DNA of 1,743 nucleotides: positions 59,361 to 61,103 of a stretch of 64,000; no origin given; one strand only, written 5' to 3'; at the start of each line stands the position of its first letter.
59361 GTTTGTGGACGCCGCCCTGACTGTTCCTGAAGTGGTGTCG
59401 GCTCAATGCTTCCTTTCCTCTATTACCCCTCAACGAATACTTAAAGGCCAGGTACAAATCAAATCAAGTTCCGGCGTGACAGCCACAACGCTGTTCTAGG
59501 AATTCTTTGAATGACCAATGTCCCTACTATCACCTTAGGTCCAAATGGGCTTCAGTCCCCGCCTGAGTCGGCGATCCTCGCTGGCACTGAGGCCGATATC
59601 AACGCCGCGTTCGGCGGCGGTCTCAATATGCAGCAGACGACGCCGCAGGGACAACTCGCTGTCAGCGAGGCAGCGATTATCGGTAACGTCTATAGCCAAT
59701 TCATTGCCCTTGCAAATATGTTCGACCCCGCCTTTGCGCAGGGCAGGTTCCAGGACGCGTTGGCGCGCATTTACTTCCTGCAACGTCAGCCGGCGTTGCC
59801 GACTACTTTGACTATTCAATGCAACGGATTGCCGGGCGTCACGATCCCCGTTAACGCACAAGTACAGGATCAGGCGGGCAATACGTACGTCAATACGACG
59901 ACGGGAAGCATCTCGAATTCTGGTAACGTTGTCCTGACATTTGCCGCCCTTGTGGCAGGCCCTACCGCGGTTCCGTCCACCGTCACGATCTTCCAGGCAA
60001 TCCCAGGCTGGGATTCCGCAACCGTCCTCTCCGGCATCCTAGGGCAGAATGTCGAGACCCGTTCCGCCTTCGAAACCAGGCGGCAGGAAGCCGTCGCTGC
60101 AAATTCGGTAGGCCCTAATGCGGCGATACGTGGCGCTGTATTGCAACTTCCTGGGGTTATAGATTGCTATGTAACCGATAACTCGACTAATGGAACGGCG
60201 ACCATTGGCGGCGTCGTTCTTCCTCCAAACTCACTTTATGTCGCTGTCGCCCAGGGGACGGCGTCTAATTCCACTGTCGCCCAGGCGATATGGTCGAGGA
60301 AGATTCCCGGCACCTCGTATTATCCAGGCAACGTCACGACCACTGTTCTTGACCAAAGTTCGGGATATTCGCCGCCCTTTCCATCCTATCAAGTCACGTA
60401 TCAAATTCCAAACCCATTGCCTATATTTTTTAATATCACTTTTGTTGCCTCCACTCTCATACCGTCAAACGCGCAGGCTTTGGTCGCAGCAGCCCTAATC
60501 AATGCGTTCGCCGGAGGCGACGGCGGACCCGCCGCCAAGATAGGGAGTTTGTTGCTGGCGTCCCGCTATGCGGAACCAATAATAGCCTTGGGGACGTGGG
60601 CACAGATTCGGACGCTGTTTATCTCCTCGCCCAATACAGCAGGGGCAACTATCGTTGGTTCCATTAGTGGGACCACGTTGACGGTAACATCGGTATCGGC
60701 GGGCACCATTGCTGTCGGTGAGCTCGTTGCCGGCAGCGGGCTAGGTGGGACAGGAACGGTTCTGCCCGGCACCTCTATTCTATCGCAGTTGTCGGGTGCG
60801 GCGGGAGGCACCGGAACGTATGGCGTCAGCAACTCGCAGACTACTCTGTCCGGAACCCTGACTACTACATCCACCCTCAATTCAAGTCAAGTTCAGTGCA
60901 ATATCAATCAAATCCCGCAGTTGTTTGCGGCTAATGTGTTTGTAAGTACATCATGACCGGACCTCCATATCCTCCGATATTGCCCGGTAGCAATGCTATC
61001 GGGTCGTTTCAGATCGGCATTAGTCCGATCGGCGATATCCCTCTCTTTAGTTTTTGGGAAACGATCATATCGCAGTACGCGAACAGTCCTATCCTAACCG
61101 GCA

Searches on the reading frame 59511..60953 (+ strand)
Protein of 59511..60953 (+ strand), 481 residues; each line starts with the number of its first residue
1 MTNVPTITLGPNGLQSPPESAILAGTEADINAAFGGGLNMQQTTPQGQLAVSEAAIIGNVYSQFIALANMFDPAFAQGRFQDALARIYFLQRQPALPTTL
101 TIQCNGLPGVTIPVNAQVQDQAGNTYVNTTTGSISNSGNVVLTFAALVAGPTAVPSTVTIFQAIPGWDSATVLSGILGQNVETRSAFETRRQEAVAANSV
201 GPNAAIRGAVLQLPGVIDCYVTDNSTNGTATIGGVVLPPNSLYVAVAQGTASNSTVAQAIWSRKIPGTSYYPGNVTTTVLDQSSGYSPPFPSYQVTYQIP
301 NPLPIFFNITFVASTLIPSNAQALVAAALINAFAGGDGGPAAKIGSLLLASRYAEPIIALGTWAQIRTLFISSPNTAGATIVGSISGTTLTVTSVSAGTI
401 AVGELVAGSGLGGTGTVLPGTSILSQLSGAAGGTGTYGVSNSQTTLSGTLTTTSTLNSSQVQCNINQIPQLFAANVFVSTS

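Call 4: search_protein_families(library=pfam, proteins=[window:59511-60953:+], max_evalue=1)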
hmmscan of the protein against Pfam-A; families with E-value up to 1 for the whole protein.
window:59511-60953:+ (481 aa): 2 families
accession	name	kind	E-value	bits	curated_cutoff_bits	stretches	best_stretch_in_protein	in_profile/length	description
PF04865.19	Baseplate_J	-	2e-14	54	21.1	1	82-335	6-238/255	Baseplate J-like protein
PF15519.11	RBM39linker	-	0.046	14.9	23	1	25-74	25-74/81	linker between RRM2 and RRM3 domains in RBM39 protein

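Call 5: search_protein_families(library=phrogs, proteins=[window:59511-60953:+], max_evalue=0.01)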
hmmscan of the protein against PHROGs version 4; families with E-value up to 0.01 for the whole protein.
window:59511-60953:+ (481 aa): 4 families
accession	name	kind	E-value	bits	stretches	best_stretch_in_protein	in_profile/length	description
phrog_6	-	tail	4.8e-48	165.1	1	5-435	58-411/548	baseplate wedge subunit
phrog_30339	-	unknown function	3.9e-33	115.5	1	2-135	9-142/150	-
phrog_21413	-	unknown function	1.8e-09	37.8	1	369-460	389-473/595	-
phrog_2103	-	tail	0.00046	20.7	1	49-158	37-145/162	baseplate protein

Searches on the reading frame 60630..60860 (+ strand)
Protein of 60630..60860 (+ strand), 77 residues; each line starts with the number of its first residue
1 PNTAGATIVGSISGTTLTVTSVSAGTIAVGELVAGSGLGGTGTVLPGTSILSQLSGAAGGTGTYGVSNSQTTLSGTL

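Call 10: search_protein_families(library=pfam, proteins=[window:60642-60851:+], max_evalue=10)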
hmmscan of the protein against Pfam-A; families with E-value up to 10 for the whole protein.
window:60642-60851:+ (70 aa): 0 families

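Call 12: search_protein_families(library=ncbifam, proteins=[window:60642-60851:+], max_evalue=10)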
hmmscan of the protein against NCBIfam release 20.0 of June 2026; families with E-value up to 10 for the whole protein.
window:60642-60851:+ (70 aa): 0 families

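Call 78: search_dna_similar(query=window:60630-60860:+, collection=phages, mode=protein, max_rows=30, max_evalue=5)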
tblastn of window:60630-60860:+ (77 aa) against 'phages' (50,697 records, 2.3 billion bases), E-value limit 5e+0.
Records with a match: 1; places in all: 1; records where one place covers at least 80% of the query: 0.
Best place of each record, by identity: 60-80% 1.
By first word of the organism name: Caudoviricetes 1.
By host as written in the record: - 1.
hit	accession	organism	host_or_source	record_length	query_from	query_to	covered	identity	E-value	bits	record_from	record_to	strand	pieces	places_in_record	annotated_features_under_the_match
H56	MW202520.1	Caudoviricetes sp.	Manatee Spring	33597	5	28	31%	66.7%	2e+0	32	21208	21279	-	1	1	portal protein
